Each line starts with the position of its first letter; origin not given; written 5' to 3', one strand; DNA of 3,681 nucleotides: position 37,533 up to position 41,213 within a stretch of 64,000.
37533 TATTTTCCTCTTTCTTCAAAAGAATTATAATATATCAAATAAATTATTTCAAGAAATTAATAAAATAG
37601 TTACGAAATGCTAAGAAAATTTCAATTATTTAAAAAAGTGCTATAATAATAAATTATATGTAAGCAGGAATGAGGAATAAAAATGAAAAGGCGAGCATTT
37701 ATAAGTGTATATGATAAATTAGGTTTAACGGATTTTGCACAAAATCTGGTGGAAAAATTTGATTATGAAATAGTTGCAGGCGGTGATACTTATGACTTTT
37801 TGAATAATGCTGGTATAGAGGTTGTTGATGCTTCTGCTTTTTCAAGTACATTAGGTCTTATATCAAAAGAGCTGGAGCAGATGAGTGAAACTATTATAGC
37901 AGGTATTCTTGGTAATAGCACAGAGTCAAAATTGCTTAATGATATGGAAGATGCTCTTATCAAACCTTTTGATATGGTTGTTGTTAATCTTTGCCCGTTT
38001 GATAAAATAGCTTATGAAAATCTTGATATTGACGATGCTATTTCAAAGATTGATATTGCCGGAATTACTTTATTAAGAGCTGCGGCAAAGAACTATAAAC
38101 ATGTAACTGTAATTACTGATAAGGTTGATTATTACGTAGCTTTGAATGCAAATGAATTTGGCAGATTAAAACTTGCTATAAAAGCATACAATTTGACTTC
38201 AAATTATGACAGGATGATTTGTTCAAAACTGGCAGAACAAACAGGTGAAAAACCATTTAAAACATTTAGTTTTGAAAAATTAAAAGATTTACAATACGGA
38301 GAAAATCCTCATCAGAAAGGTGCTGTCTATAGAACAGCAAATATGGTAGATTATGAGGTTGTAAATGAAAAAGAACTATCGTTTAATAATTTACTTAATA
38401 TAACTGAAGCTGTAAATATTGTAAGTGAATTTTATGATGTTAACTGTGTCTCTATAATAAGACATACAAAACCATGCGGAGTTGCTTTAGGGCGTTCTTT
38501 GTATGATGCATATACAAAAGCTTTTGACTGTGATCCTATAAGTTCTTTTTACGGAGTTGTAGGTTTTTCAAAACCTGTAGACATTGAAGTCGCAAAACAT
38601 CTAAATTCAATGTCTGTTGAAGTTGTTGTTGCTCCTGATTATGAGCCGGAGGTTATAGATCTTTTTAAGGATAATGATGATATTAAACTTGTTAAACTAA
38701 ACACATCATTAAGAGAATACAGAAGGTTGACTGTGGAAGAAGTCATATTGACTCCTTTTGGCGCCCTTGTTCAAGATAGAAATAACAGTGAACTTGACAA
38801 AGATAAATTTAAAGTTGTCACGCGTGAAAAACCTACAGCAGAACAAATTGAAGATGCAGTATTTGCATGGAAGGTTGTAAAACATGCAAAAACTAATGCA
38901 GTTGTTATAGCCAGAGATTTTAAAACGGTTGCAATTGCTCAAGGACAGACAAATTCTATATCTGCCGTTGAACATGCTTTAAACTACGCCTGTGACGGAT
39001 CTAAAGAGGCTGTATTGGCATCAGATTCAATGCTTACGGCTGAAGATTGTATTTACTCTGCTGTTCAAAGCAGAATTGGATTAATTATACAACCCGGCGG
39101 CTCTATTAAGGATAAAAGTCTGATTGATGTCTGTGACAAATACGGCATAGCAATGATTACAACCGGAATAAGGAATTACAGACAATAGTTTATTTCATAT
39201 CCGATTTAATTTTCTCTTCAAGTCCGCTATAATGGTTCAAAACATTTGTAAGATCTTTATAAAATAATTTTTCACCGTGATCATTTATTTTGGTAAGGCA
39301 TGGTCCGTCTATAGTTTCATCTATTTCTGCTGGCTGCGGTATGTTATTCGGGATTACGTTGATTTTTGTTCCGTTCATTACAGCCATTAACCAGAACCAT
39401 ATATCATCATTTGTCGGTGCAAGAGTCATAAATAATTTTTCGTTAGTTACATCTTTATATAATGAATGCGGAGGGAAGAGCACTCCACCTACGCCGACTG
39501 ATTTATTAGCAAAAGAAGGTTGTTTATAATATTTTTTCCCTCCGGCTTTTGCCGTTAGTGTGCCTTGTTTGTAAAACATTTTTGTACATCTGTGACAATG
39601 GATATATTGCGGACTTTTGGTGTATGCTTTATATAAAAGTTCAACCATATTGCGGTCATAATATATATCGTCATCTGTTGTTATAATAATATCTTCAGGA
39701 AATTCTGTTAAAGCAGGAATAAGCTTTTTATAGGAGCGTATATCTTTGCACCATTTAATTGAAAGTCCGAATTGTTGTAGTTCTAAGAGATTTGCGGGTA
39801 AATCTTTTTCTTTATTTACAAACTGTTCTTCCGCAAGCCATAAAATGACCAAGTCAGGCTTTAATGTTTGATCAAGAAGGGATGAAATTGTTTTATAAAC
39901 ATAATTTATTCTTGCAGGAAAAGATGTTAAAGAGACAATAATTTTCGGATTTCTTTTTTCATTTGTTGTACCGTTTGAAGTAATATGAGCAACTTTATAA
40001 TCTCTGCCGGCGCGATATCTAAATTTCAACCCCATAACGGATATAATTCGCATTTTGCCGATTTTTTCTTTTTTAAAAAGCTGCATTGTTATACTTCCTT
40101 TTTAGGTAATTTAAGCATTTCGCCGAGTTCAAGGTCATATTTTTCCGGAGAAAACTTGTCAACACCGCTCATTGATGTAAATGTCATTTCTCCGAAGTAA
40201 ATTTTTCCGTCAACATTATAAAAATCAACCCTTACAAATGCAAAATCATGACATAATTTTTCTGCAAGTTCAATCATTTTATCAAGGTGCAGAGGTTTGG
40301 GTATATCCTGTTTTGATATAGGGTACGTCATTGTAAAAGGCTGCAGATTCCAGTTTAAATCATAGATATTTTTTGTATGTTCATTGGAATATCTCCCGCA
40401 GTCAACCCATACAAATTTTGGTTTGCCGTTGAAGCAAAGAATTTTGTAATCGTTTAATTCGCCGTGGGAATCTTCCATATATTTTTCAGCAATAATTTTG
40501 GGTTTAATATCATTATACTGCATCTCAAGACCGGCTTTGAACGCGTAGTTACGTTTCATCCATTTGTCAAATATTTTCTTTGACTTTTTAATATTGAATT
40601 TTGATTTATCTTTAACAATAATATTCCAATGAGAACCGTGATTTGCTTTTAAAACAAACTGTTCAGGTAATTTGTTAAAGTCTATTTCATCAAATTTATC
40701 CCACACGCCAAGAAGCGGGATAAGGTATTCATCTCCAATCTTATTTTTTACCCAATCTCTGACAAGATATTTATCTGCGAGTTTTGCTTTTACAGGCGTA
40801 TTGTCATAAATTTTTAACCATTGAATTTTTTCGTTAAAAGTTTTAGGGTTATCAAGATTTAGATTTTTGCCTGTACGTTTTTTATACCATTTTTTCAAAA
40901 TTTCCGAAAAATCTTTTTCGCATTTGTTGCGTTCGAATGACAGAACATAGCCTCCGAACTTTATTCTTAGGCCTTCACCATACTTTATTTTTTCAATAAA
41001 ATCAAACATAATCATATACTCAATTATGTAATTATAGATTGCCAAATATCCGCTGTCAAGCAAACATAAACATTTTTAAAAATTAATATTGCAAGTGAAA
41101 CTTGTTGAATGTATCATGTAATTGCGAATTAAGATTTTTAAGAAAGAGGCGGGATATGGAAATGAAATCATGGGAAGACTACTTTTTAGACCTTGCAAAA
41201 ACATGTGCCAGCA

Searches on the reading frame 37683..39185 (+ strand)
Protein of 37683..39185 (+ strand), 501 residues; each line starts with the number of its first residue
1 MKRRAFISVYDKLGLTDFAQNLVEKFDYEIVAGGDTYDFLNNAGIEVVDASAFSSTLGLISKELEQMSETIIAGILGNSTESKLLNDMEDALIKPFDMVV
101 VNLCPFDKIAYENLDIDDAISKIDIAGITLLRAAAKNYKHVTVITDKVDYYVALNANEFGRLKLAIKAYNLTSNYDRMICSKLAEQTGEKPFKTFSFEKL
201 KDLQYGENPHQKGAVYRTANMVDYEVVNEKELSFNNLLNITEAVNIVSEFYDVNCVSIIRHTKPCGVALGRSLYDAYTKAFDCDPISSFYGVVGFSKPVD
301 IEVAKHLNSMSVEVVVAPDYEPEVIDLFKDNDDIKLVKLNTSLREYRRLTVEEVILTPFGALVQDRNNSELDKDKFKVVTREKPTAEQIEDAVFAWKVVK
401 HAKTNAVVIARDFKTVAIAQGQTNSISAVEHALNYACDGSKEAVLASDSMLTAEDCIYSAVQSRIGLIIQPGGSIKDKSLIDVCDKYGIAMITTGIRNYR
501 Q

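Call 10: search_protein_families(library=pfam, proteins=[window:37683-39185:+], max_evalue=0.001)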
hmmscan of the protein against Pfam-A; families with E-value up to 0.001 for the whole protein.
window:37683-39185:+ (501 aa): 2 families
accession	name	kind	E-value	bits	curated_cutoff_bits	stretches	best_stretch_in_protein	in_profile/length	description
PF01808.24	AICARFT_IMPCHas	-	1.6e-86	291.1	25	1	134-433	1-309/311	AICARFT/IMPCHase bienzyme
PF02142.27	MGS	-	4.1e-09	36.9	24.1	1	15-129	2-94/94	MGS-like domain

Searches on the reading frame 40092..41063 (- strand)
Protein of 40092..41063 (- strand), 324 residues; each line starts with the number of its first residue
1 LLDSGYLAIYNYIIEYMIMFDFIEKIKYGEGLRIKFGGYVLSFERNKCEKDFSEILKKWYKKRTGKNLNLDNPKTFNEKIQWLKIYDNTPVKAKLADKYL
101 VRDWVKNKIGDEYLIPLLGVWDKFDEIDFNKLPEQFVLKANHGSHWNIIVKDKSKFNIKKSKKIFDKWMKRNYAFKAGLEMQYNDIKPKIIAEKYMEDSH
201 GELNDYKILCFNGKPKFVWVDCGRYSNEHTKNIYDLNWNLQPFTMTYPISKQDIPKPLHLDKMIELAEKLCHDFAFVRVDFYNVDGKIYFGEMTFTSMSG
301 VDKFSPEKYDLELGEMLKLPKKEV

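Call 79: search_protein_families(library=pfam, proteins=[window:40092-41063:-], max_evalue=0.001)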
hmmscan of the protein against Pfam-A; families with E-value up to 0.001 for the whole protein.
window:40092-41063:- (324 aa): 1 family
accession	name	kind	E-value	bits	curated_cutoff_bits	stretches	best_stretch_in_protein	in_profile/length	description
PF14305.11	ATPgrasp_TupA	-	1.4e-67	228.1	25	1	78-318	1-241/241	TupA-like ATPgrasp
